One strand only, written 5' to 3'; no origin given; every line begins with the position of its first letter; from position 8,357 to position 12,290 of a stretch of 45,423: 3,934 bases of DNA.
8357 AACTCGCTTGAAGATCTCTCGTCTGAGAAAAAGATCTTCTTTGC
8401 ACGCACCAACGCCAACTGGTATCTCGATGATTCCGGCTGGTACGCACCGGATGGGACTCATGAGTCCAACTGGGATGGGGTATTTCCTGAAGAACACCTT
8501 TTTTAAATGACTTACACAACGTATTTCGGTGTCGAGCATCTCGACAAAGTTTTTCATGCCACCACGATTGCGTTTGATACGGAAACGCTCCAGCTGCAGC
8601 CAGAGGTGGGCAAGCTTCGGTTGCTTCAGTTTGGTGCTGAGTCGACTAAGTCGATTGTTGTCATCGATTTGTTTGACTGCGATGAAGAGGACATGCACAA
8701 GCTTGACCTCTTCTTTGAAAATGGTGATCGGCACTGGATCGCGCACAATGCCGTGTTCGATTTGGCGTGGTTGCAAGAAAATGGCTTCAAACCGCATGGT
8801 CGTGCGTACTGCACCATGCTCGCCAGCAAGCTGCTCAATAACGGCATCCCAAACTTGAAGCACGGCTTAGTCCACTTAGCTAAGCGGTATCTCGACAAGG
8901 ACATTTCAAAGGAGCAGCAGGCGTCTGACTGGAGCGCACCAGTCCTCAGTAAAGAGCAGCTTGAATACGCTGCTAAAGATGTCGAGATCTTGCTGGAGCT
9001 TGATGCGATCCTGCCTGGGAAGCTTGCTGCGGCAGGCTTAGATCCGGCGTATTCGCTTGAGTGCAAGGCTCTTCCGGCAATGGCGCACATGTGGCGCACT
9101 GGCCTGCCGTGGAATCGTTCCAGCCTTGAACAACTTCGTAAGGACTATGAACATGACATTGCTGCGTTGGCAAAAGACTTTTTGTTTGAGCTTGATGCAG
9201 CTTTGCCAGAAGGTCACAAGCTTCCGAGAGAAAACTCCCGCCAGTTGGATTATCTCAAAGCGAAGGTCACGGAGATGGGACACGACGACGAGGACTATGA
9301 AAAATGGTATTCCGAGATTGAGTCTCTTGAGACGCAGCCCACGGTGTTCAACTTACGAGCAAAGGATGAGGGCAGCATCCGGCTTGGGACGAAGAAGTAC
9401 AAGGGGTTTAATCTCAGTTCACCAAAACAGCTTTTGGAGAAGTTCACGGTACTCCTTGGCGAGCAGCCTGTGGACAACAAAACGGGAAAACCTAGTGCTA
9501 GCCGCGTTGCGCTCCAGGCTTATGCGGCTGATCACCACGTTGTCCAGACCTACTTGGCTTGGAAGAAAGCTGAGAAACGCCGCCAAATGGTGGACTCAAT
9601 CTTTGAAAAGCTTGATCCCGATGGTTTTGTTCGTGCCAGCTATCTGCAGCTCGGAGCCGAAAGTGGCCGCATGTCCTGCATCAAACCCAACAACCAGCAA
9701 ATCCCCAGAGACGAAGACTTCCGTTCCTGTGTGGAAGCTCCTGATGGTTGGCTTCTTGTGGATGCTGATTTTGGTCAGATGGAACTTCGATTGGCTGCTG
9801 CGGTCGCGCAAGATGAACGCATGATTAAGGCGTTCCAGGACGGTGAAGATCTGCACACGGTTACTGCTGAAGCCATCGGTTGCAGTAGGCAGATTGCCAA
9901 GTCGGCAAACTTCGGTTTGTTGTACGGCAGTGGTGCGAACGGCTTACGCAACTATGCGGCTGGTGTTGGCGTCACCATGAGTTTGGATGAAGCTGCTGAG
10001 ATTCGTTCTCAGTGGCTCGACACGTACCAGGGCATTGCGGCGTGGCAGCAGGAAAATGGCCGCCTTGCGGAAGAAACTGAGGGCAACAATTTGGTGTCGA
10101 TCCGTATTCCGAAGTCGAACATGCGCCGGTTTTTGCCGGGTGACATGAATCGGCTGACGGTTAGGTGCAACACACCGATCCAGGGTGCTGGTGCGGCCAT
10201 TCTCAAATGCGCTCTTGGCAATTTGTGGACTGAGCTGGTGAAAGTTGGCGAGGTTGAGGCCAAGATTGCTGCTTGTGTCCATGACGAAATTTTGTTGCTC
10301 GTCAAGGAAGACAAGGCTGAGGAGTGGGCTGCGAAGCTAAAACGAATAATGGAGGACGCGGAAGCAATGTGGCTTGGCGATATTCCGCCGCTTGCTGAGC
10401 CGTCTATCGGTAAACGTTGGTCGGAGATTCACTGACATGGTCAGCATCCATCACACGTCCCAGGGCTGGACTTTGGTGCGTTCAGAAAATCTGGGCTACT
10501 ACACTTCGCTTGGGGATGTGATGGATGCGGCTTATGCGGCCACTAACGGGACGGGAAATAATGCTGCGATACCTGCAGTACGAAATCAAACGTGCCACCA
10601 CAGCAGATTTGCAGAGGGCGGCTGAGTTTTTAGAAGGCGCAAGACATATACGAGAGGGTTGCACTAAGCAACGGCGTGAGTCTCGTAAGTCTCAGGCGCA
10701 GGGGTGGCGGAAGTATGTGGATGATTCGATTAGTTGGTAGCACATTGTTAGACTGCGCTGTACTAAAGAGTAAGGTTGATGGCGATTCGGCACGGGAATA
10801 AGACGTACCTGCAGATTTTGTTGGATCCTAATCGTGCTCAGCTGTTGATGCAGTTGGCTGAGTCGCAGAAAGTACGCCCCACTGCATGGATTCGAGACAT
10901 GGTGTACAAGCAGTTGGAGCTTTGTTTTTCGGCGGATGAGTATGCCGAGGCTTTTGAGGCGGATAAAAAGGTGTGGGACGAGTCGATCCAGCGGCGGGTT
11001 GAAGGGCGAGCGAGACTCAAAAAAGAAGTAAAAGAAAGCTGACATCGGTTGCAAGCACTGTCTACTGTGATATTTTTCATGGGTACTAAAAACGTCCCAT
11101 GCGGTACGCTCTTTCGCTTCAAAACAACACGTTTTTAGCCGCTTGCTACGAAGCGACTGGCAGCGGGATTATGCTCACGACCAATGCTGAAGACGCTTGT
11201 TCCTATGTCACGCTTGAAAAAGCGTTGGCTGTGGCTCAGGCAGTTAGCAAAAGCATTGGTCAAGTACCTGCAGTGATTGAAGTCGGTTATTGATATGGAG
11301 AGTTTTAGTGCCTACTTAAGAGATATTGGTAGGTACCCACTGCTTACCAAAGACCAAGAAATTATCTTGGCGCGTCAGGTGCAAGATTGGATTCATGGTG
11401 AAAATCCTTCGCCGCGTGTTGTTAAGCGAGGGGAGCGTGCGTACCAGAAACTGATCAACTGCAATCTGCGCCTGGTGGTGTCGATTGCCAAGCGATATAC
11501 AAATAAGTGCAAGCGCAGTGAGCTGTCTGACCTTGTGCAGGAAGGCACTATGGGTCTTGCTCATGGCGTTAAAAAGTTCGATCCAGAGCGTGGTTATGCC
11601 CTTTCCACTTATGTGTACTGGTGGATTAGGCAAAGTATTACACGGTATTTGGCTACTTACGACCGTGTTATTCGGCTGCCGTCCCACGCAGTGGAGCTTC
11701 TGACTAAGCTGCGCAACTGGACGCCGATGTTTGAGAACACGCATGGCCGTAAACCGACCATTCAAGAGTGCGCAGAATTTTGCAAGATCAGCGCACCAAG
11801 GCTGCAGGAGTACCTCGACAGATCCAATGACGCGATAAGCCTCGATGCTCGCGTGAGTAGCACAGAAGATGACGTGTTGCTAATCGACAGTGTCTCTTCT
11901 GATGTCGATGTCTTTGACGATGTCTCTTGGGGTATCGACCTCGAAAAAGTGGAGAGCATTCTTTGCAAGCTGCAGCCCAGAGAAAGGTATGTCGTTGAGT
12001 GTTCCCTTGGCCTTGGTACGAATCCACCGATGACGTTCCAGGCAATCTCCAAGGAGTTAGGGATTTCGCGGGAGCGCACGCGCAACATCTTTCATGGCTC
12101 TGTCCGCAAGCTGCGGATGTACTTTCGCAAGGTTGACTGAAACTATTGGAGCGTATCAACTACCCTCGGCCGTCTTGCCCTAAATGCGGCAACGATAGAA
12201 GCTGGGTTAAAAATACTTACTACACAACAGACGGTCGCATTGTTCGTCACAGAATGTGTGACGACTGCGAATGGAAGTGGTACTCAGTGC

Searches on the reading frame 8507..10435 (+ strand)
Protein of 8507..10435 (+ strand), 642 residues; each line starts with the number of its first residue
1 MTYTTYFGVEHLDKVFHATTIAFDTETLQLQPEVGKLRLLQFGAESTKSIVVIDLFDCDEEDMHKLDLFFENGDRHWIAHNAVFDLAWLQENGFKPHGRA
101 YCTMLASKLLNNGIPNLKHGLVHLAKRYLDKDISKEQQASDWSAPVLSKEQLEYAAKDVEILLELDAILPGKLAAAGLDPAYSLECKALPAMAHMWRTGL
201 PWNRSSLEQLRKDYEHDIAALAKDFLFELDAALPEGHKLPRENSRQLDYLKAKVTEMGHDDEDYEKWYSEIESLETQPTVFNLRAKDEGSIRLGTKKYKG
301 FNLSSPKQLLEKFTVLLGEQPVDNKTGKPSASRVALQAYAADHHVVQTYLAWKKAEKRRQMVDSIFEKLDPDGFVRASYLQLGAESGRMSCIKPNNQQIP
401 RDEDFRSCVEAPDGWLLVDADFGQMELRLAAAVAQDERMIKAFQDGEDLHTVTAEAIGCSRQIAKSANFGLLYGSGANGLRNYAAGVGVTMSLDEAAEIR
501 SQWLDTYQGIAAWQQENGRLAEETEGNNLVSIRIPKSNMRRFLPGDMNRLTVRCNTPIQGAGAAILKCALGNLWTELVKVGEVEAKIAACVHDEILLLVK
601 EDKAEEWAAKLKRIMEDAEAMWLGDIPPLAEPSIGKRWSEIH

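Call 10: search_protein_families(library=pfam, proteins=[window:8507-10435:+], max_evalue=0.01)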
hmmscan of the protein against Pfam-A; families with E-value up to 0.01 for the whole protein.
window:8507-10435:+ (642 aa): 2 families
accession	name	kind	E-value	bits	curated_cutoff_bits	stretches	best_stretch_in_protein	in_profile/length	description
PF00476.26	DNA_pol_A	-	8.3e-62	209.7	34.3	1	299-640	28-381/381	DNA polymerase family A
PF01612.26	DNA_pol_A_exo1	-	1.6e-32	113.1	23.6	1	17-170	19-169/173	3'-5' exonuclease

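Call 11: search_protein_families(library=phrogs, proteins=[window:8507-10435:+], max_evalue=0.01)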
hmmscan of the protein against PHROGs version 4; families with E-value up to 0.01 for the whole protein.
window:8507-10435:+ (642 aa): 13 families
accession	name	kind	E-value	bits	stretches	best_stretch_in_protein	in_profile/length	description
phrog_17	-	DNA, RNA and nucleotide metabolism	6.4e-105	353.5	1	14-640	666-1232/1445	DNA polymerase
phrog_2573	-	DNA, RNA and nucleotide metabolism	3.9e-27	96.3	1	412-624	12-254/336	DNA polymerase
phrog_15971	-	DNA, RNA and nucleotide metabolism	3.7e-22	80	1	326-642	73-376/376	DNA polymerase I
phrog_12241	-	DNA, RNA and nucleotide metabolism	2.7e-14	54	1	74-406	195-500/502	DNA polymerase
phrog_22619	-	DNA, RNA and nucleotide metabolism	9.8e-14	51.4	1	454-611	691-862/954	DNA polymerase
phrog_5995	-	DNA, RNA and nucleotide metabolism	3.3e-10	40.9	1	490-639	18-176/236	DNA polymerase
phrog_10285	-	DNA, RNA and nucleotide metabolism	1.2e-09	38.7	1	404-455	44-95/321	DNA polymerase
phrog_192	-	DNA, RNA and nucleotide metabolism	5.5e-08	33.5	1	63-131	178-246/397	DNA polymerase exonuclease subunit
phrog_35406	-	DNA, RNA and nucleotide metabolism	8.5e-08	32.7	1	456-601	104-248/320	DNA polymerase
phrog_23226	-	DNA, RNA and nucleotide metabolism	0.00054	19.5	1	345-454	264-378/611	DNA polymerase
phrog_24147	-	DNA, RNA and nucleotide metabolism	0.0031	18.7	0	554-642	6-93/93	DNA polymerase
phrog_9556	-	DNA, RNA and nucleotide metabolism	0.0039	17.2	0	343-399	385-439/441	DNA polymerase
phrog_7766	-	DNA, RNA and nucleotide metabolism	0.0076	16.7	0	577-631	124-176/186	DNA polymerase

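Call 24: search_dna_similar(query=window:8507-10435:+, collection=phages, mode=protein, max_rows=15)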
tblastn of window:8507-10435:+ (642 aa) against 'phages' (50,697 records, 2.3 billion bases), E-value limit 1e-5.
Records with a match: 4835; places in all: 4837; records where one place covers at least 80% of the query: 499.
Best place of each record, by identity: <60% 4835.
By first word of the organism name: Mycobacterium 1430; Vibrio 475; Microbacterium 345; Salmonella 343; Staphylococcus 278; Escherichia 271; Bacillus 245; Arthrobacter 206; Enterococcus 136; Gordonia 118; and 113 more.
By host as written in the record: Mycobacterium smegmatis mc2 155 1032; - 638; Mycobacterium smegmatis mc#155 201; Microbacterium foliorum NRRL B-24224 153; Microbacterium foliorum NRRL B-24224 SEA 142; Arthrobacter sp. ATCC 21022 118; Escherichia coli 115; Staphylococcus aureus 92; and 713 more.
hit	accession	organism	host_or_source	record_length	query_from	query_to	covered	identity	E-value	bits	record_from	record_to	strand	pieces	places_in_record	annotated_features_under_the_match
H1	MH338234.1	Mycobacterium phage Crucio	Mycobacterium smegmatis mc2 155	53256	17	642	98%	25.5%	2e-22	109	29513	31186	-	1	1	44: DNA polymerase I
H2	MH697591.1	Mycobacterium phage QueenBeesly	Mycobacterium smegmatis mc2 155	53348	17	642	98%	25.5%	2e-22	109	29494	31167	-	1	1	44: DNA polymerase I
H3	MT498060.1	Mycobacterium Phage FiringLine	soil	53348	17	642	98%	25.5%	2e-22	109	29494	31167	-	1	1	44: DNA polymerase I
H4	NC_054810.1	Mycobacterium phage Georgie2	Mycobacterium smegmatis mc2 155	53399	17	642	98%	25.5%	2e-22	109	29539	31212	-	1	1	45: DNA polymerase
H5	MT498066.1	Mycobacterium phage Georgie2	Mycobacterium smegmatis mc2 155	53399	17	642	98%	25.5%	2e-22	109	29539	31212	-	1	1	45: DNA polymerase I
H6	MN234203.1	Mycobacterium phage SemperFi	Mycobacterium smegmatis mc#155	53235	17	642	98%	25.5%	2e-22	108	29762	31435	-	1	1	45: DNA polymerase I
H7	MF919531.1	Mycobacterium phage SnapTap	Mycobacterium smegmatis mc2 155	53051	17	642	98%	25.5%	2e-22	108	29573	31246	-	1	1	DNA polymerase I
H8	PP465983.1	Mycobacterium phage MS619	Mycolicibacterium smegmatis MC2 155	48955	17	642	98%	25.4%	6e-21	104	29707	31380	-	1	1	DNA polymerase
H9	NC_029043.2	Mycobacterium phage SweetiePie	Mycobacterium smegmatis mc2 155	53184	17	642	98%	25.4%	1e-22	109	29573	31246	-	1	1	44: DNA polymerase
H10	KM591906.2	Mycobacterium phage SweetiePie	Mycobacterium smegmatis mc2 155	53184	17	642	98%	25.4%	1e-22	109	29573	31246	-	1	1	44: DNA polymerase I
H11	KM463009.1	Mycobacterium phage Power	Mycobacterium smegmatis mc2 155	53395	17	642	98%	25.4%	3e-22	108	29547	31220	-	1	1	DNA polymerase I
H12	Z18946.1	Fromanvirus L5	-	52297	17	642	98%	25.1%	1e-25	119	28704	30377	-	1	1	44: DNA polymerase I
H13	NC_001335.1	Fromanvirus L5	-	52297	17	642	98%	25.1%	1e-25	119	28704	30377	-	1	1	44: DNA polymerase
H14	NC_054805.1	Mycobacterium phage Anselm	Mycobacterium smegmatis mc2 155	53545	17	642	98%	25.0%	1e-21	106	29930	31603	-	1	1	DNA polymerase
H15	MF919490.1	Mycobacterium phage Anselm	Mycobacterium smegmatis mc2 155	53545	17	642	98%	25.0%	1e-21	106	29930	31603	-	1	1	DNA polymerase I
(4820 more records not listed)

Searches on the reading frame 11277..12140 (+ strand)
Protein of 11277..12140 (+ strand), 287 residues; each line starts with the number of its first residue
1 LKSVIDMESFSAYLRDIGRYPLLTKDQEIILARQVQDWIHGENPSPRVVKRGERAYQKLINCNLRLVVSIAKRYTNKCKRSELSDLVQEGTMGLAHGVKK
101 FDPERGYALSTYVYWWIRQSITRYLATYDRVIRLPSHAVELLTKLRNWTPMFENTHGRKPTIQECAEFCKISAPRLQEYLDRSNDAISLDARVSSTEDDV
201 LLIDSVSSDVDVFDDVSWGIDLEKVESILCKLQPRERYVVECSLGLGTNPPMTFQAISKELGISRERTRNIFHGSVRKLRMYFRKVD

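Call 39: search_protein_families(library=phrogs, proteins=[window:11277-12140:+], max_evalue=0.00001)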
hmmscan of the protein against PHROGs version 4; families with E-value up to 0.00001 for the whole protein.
window:11277-12140:+ (287 aa): 2 families
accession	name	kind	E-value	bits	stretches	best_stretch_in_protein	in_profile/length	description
phrog_351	-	transcription regulation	6e-70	237.9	2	51-281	500-724/928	RNA polymerase sigma factor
phrog_21612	-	transcription regulation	1.6e-06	28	1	60-279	19-218/600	RNA polymerase sigma factor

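Call 47: search_protein_families(library=ncbifam, proteins=[window:11277-12140:+], max_evalue=0.01)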
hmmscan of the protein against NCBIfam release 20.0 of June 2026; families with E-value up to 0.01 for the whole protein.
window:11277-12140:+ (287 aa): 44 families (the best 25 are shown)
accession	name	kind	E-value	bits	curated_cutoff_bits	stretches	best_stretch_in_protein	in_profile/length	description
TIGR02997.1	Sig70-cyanoRpoD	subfamily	1.2e-75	254.6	384.5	2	47-280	67-298/298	RNA polymerase sigma factor, RpoD/SigA family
NF005642.0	PRK07405.1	subfamily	1.8e-63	214.6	524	2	47-281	75-307/318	RNA polymerase sigma factor SigD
NF004615.0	PRK05949.1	subfamily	5.9e-62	209.4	530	2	47-281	84-316/327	RNA polymerase sigma factor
NF005785.0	PRK07598.1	equivalog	6.1e-61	206.5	554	2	47-282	168-401/415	RNA polymerase sigma factor SigC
NF005643.0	PRK07406.1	equivalog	1.2e-56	192.5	500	2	47-282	153-386/397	RNA polymerase sigma factor RpoD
NF005920.0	PRK07921.1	subfamily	1.5e-54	185.2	464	1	12-281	34-316/328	RNA polymerase sigma factor SigB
TIGR02393.1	RpoD_Cterm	equivalog_domain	3.3e-53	180.7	354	1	55-282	1-227/238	RNA polymerase sigma factor RpoD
NF041931.2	MzaA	equivalog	4.5e-53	181.2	800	1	49-284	470-706/726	MZA anti-phage system associated sigma-70 family RNA polymerase sigma factor MzaA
TIGR02394.1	rpoS_proteo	equivalog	1.6e-52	178.8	378.7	1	8-285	13-276/285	RNA polymerase sigma factor RpoS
NF004208.0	PRK05658.1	equivalog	2.9e-52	178.5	555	1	52-280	390-617/631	RNA polymerase sigma factor RpoD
NF006666.0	PRK09210.1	equivalog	2.4e-50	171.9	572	1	12-282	103-359/370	RNA polymerase sigma factor RpoD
NF004207.0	PRK05657.1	equivalog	3.5e-50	171.2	394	1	10-285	58-319/329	RNA polymerase sigma factor RpoS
NF004560.0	PRK05901.1-1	equivalog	3.7e-49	168.2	711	1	48-281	272-504/516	RNA polymerase sigma factor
NF004561.0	PRK05901.1-3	equivalog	1e-47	163.5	582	1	12-281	242-525/537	RNA polymerase sigma factor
NF004562.0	PRK05901.1-4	equivalog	1e-42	146.4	779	1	28-284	290-545/571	RNA polymerase sigma factor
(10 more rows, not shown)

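Call 63: search_dna_similar(query=window:11277-12140:+, collection=phages, mode=protein, max_rows=15, max_evalue=1e-10)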
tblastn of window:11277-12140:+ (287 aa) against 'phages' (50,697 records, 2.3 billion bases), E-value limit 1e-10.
Records with a match: 66; places in all: 69; records where one place covers at least 80% of the query: 40.
Best place of each record, by identity: <60% 66.
By first word of the organism name: Synechococcus 18; Bacteriophage 16; Salmonella 6; Vibrio 6; Cyanophage 6; Klebsiella 5; Enterococcus 2; Acinetobacter 2; Microcystis 1; Staphylococcus 1; and 3 more.
By host as written in the record: - 24; Synechococcus sp. MW02 8; Synechococcus sp. CB0202 2; Synechococcus sp. CB0201 2; Klebsiella pneumoniae ST147-VIM1 2; Klebsiella pneumoniae ST13-OXA48 2; Synechococcus sp. WH7803 2; Salmonella enterica subsp. enterica serovar Typhi 2; and 21 more.
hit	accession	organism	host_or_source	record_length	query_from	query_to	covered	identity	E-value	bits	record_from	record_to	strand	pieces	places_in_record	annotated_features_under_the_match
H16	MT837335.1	Bacteriophage sp.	human fecal samples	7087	12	280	94%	40.2%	3e-44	166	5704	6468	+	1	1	record has no annotation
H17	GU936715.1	Synechococcus phage S-CBS3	Synechococcus sp. CB0202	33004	7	280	95%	38.4%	3e-50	183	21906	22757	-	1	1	rpsD4: group 2 RNA polymerase sigma factor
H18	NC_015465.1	Synechococcus phage S-CBS3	Synechococcus sp. CB0202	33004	7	280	95%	38.4%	3e-50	183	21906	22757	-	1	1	rpsD4: RNA polymerase sigma factor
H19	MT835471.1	Bacteriophage sp.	human fecal samples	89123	13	280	93%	38.7%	2e-44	166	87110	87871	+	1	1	record has no annotation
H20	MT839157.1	Bacteriophage sp.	human fecal samples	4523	13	280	93%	38.5%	2e-42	160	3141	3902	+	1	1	record has no annotation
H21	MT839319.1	Bacteriophage sp.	human fecal samples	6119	12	280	94%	38.1%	1e-39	152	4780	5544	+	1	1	record has no annotation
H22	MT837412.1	Bacteriophage sp.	human fecal samples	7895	13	280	93%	37.4%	2e-38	149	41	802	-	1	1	record has no annotation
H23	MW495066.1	Microcystis phage MaAM05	Microcystis sp. SG03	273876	8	284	97%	35.5%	3e-39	151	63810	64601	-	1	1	rpoD: RNA polymerase sigma factor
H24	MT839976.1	Bacteriophage sp.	human fecal samples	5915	13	280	93%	36.4%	2e-40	154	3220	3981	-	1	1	record has no annotation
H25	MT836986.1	Bacteriophage sp.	human fecal samples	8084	13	280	93%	36.1%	2e-42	160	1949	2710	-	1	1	record has no annotation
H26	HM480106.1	Synechococcus phage S-CBS1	Synechococcus sp. CB0201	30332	8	264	90%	37.6%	1e-45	170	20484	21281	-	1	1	rpsD4: group2 RNA polymerase sigma factor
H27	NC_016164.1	Synechococcus phage S-CBS1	Synechococcus sp. CB0201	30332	8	264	90%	37.6%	1e-45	170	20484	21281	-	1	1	rpsD4: RNA polymerase sigma factor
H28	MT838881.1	Bacteriophage sp.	human fecal samples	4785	13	280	93%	35.3%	5e-39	150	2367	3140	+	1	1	record has no annotation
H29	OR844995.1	Staphylococcus phage SA 1306 Kay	Staphylococcus aureus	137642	13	280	93%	35.3%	2e-37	146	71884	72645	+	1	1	record has no annotation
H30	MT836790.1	Bacteriophage sp.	human fecal samples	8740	13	280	93%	35.3%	4e-35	139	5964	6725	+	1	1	record has no annotation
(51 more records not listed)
